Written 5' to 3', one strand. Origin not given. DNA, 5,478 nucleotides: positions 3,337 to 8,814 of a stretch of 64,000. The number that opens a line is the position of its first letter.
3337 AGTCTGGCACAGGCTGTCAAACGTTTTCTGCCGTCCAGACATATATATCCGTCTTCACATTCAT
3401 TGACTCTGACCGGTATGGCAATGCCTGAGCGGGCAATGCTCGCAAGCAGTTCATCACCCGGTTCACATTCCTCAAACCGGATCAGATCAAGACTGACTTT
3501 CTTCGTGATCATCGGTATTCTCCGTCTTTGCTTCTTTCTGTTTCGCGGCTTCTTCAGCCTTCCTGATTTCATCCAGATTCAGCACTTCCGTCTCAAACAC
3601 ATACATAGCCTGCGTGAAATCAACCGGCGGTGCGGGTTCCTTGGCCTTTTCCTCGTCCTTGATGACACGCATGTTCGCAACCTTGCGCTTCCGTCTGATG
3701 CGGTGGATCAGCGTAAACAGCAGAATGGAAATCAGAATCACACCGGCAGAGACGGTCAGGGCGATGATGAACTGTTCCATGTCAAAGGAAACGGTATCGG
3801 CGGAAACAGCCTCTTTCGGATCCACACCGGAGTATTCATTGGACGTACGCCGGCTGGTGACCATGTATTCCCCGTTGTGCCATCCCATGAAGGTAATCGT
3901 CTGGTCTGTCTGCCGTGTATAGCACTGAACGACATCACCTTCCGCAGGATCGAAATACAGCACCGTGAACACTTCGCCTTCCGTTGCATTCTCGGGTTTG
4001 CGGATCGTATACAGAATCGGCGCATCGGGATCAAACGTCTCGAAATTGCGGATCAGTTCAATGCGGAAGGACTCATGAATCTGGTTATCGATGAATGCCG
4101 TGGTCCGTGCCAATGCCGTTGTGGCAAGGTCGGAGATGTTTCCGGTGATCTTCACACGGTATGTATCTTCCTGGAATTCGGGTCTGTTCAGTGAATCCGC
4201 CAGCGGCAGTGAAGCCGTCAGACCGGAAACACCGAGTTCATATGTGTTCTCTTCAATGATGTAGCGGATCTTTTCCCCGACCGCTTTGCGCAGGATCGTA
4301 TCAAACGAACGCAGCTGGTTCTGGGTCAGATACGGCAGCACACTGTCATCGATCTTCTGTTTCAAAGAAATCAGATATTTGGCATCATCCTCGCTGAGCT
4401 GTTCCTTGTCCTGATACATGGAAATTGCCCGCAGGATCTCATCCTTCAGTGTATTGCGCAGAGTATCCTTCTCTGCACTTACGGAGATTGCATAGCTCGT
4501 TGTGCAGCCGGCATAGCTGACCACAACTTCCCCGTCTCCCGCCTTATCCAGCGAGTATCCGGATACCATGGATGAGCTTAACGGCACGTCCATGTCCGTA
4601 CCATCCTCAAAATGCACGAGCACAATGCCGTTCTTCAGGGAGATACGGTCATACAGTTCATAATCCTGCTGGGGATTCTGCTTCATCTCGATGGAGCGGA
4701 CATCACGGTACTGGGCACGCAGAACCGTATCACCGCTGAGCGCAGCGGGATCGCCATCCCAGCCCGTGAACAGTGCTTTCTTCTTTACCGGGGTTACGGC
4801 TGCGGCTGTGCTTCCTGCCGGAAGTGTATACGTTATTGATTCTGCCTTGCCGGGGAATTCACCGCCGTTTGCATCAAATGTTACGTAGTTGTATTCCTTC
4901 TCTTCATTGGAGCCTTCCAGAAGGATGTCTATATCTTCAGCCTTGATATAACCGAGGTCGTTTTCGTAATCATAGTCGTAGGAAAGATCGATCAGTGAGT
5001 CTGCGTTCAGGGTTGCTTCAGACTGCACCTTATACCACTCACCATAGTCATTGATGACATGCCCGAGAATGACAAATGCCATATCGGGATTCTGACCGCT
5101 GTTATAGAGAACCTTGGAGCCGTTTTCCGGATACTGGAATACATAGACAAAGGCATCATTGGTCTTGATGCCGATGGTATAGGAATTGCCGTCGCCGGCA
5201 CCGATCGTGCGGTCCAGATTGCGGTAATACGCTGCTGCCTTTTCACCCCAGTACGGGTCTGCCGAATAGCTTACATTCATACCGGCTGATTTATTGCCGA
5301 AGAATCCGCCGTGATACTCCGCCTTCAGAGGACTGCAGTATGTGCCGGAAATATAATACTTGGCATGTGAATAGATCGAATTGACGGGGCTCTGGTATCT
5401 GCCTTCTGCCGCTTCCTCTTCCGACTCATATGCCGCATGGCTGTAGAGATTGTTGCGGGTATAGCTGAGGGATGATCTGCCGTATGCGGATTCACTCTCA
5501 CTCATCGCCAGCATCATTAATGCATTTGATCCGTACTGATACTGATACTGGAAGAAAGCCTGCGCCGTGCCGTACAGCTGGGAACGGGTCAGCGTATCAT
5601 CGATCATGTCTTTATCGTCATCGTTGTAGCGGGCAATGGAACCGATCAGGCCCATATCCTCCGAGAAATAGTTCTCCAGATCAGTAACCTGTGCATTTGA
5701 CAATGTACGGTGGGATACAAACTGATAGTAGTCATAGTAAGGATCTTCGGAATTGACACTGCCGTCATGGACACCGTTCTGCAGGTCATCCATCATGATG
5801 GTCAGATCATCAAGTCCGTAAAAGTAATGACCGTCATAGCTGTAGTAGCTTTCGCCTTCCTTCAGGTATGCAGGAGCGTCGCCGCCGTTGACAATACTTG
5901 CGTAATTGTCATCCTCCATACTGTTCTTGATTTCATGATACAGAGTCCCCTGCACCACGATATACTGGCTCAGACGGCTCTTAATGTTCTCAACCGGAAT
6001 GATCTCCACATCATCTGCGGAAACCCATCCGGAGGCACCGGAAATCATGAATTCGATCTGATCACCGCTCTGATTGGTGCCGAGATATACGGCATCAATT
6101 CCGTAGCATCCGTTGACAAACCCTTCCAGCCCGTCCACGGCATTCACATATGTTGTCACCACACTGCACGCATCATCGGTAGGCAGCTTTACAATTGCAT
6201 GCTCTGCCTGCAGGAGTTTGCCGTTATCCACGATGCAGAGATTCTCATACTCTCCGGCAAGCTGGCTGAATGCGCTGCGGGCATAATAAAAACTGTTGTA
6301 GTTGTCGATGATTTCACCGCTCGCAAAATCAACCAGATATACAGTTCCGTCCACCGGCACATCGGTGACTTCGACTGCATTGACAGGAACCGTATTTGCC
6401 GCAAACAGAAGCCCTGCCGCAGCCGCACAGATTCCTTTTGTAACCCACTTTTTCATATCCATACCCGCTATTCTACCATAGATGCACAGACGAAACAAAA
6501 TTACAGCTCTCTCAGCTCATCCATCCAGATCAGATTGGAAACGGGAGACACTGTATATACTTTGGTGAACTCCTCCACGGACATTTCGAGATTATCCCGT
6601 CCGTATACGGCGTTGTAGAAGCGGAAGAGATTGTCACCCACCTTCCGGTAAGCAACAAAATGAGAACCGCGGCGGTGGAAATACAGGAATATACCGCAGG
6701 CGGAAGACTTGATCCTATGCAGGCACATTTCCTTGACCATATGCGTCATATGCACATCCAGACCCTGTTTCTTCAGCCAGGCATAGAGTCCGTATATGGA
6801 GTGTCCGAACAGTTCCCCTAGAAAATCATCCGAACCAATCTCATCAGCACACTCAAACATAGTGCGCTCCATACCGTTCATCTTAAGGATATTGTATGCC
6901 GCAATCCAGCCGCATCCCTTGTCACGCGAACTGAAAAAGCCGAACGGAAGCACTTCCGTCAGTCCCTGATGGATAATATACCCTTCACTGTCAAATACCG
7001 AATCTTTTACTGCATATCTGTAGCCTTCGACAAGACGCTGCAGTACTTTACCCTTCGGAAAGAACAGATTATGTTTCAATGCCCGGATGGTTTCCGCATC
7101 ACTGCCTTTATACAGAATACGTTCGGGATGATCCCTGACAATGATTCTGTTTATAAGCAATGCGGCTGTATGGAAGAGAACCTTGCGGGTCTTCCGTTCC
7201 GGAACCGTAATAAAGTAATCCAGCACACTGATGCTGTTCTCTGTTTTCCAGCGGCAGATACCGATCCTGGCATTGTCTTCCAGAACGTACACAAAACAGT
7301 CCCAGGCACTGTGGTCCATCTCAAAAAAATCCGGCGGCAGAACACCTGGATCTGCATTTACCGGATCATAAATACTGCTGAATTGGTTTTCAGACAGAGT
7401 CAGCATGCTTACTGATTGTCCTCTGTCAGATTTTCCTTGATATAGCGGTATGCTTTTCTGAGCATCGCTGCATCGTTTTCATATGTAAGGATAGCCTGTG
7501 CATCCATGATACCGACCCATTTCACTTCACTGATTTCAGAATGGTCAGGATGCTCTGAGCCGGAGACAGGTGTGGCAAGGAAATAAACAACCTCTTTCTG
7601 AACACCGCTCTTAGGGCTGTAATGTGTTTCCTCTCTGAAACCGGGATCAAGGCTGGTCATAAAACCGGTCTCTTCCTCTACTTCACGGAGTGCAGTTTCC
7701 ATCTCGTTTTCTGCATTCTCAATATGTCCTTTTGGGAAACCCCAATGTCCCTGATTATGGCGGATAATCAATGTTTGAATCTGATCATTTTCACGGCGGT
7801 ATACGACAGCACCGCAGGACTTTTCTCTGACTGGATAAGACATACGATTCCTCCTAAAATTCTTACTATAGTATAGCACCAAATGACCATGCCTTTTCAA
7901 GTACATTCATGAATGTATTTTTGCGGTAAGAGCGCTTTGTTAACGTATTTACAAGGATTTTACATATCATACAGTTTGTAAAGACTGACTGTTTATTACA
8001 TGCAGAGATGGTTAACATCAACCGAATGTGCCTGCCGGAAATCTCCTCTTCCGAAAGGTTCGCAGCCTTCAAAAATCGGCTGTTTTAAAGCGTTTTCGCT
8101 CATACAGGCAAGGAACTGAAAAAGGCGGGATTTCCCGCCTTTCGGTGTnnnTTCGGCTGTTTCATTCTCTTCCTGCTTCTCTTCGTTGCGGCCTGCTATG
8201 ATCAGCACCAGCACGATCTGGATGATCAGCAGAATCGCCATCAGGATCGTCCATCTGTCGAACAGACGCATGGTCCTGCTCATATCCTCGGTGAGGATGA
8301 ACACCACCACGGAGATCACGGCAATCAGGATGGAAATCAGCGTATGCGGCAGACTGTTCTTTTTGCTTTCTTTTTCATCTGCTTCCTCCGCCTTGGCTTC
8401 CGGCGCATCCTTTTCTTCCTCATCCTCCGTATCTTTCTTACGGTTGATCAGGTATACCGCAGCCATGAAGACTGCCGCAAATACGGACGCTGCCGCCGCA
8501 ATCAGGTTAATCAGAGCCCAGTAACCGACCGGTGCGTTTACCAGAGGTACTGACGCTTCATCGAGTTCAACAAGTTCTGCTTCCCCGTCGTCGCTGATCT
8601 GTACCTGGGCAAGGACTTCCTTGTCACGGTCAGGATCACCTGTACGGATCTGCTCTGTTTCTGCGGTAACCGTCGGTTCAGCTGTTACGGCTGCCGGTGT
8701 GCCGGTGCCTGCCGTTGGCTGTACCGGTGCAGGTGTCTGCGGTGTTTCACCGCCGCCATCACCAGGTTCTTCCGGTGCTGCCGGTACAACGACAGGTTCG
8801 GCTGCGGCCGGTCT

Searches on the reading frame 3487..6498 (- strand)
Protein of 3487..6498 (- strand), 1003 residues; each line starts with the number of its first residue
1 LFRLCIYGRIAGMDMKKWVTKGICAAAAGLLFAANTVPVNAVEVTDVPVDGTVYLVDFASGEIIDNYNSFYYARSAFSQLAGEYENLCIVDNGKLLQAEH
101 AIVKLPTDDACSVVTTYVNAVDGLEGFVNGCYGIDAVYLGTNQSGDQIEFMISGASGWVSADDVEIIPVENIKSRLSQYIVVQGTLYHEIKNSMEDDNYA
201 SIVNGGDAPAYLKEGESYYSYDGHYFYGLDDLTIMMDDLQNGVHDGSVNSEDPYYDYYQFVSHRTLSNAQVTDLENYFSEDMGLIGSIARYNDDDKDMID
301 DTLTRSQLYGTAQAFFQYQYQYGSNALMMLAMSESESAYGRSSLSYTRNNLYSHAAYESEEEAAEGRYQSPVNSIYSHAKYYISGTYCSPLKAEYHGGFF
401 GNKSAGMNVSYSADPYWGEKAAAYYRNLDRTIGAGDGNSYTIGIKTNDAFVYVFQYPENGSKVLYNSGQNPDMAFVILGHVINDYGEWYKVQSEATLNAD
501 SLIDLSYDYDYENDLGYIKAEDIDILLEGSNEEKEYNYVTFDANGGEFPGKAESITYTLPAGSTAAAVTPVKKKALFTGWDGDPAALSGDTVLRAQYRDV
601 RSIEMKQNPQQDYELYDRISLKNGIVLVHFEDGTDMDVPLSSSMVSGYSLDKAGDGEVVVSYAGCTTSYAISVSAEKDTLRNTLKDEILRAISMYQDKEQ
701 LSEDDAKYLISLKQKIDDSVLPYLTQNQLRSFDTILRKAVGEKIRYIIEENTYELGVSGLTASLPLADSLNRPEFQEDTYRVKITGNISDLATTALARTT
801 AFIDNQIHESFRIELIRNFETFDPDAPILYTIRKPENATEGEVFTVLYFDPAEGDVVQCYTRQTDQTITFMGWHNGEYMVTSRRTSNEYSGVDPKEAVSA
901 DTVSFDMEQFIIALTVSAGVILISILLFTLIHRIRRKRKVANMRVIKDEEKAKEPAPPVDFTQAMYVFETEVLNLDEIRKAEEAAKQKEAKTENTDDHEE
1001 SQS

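Call 49: search_protein_families(library=pfam, proteins=[window:3487-6498:-], max_evalue=0.001)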
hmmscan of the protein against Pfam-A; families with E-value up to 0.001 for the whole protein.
window:3487-6498:- (1003 aa): 2 families
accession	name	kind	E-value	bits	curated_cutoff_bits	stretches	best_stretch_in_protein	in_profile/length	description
PF01832.25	Glucosaminidase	-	1.6e-07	32.5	30.2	1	313-428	2-121/123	Mannosyl-glycoprotein endo-beta-N-acetylglucosaminidase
PF07523.18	Big_3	-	9e-05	23.1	21.2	1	610-673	5-68/68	Bacterial Ig-like domain (group 3)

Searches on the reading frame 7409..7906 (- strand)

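Call 49: search_protein_families(library=pfam, proteins=[window:7409-7906:-], max_evalue=0.001)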
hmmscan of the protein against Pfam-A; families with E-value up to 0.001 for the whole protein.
window:7409-7906:- (165 aa): 2 families
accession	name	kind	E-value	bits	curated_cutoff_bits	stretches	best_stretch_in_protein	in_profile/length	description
PF00293.34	NUDIX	-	4e-18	66.2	21.1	1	32-149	7-131/134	NUDIX domain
PF22327.2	Nudt16-like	-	0.00041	20.8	27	1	35-112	15-93/161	U8 snoRNA-decapping enzyme-like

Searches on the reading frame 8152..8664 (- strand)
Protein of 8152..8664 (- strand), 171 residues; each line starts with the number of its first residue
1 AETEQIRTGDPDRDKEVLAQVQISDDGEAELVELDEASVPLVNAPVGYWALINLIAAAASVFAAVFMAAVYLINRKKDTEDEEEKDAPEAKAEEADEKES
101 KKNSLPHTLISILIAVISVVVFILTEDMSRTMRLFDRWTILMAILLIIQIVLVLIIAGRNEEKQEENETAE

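Call 57: search_protein_families(library=ncbifam, proteins=[window:8152-8664:-], max_evalue=1)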
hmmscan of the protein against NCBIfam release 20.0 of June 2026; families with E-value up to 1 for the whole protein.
seq(171 aa): 38 families (the best 25 are shown)
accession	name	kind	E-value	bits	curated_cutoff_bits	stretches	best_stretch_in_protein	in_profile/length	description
NF052597.1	FILTED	domain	6.2e-33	113.4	40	1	49-164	1-109/110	FILTED domain-containing surface protein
NF045849.1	ICE_MMCAP2_0565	equivalog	9.6e-06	25.2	40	1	52-85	13-49/80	Mbov_0395 family pilin-like conjugal transfer protein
NF038216.1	ABZJ_00895_fam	subfamily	0.00022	21.2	33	1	97-155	60-122/134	ABZJ_00895 family protein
NF011361.0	PRK14780.1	equivalog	0.00029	20.3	199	2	129-167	197-235/263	lipoprotein signal peptidase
NF006927.0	PRK09412.1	subfamily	0.0003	19.8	369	1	57-155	172-276/433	anaerobic C4-dicarboxylate transporter family protein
NF033598.2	elast_bind_EbpS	equivalog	0.0014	17.6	300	1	56-121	254-320/498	elastin-binding protein EbpS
NF007332.0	PRK09821.1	equivalog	0.0016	17.5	524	1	38-156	167-283/454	GntP family transporter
NF010560.0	PRK13955.1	equivalog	0.0057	16.6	180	1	36-94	54-112/132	large conductance mechanosensitive channel protein MscL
NF051875.1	glycan_WsfD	subfamily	0.0082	14.9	80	1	99-161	366-431/452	glycan biosynthesis hexose transferase WsfD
TIGR03943.1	TIGR03943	equivalog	0.0096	15.3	88.8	1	52-126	9-74/221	TIGR03943 family putative permease subunit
TIGR00893.1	2A0114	subfamily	0.0098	14.9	395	1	49-141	147-240/399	D-galactonate transporter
NF041023.1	PP0621_fam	subfamily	0.011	15.9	45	0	62-94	6-38/71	PP0621 family protein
NF045993.1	MAG0130_MAG3770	subfamily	0.011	15.6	85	1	98-155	14-71/140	MAG0130/MAG3770 family membrane protein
NF004617.0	PRK05951.1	equivalog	0.011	14.8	239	1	45-129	170-253/306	prenyltransferase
NF002597.0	PRK02251.2-3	equivalog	0.012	15.8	120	1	75-149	12-84/93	putative septation inhibitor protein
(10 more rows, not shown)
